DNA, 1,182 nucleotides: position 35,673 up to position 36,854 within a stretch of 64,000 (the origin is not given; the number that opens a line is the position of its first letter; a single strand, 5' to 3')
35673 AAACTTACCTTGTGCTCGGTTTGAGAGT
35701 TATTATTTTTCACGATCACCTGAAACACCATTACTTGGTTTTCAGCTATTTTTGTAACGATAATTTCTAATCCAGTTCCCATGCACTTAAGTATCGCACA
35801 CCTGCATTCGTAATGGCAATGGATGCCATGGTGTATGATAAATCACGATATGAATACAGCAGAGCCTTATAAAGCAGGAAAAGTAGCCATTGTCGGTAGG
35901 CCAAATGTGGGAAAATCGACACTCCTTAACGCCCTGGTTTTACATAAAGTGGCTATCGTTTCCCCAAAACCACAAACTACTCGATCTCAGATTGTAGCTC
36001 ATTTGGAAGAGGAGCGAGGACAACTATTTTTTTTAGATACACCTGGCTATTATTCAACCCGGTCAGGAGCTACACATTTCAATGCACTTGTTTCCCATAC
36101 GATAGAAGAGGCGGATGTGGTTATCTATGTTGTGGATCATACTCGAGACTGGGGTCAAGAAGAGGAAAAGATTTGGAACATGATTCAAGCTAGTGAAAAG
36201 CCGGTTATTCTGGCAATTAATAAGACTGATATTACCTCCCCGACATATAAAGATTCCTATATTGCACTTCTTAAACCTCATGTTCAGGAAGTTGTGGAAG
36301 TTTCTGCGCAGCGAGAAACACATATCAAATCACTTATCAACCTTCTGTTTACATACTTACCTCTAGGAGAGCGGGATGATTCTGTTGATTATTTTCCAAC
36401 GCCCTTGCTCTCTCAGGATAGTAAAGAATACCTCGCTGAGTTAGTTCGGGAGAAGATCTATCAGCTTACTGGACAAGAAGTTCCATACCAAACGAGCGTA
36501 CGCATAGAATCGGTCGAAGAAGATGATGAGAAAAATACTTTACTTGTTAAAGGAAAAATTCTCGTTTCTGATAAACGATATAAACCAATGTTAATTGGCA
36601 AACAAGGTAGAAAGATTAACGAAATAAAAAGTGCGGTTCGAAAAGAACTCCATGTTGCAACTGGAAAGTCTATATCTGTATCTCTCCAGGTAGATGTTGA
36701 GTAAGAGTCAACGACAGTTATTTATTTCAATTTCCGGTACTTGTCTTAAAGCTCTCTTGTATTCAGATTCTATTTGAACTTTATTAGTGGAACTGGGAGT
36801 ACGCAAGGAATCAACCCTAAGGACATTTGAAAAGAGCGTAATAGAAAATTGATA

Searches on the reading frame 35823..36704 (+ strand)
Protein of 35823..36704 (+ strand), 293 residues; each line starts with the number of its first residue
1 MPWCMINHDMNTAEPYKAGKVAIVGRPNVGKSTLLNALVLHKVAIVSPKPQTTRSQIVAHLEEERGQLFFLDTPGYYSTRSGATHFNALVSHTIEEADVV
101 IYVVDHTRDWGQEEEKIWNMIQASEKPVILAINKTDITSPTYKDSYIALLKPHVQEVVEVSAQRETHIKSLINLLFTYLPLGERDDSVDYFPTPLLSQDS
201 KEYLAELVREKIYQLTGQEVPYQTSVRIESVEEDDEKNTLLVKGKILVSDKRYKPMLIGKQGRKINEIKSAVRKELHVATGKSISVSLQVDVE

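Call 84: search_protein_families(library=pfam, proteins=[window:35823-36704:+], max_evalue=0.001)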
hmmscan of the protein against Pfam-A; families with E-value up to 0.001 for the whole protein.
window:35823-36704:+ (293 aa): 12 families
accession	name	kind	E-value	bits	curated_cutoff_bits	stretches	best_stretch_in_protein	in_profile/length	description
PF01926.29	MMR_HSR1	-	1.1e-27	96.8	21.9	1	20-134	1-113/113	50S ribosome-binding GTPase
PF02421.24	FeoB_N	-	6.8e-14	52.1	27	1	20-173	2-154/156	Ferrous iron transport protein B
PF00350.29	Dynamin_N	-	3e-13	50.6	27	2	61-134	96-167/168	Dynamin family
PF00009.33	GTP_EFTU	-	9.2e-13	48.6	26.5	1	21-180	6-187/188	Elongation factor Tu GTP binding domain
PF07650.23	KH_2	-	2.6e-07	30.8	22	1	219-292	1-73/78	KH domain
PF10662.15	PduV-EutP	-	1.9e-06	28.2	21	1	20-175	3-141/143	Ethanolamine utilisation - propanediol utilisation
PF03193.22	RsgA_GTPase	-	2.1e-06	28.1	30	0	19-76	107-168/174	RsgA GTPase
PF08477.19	Roc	-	1.4e-05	25.7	27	1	20-136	1-119/119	Ras of Complex, Roc, domain of DAPkinase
PF04548.22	AIG1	-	2.6e-05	24.1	27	1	21-164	3-156/212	AIG1 family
PF00025.27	Arf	-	0.00015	21.7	22.3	1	16-146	12-136/174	ADP-ribosylation factor family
PF20720.3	nSTAND3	-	0.00056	20.1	27.2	0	19-72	18-72/155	Novel STAND NTPase 3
PF00071.28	Ras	-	0.00059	19.9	21.6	0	20-173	1-154/162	Ras family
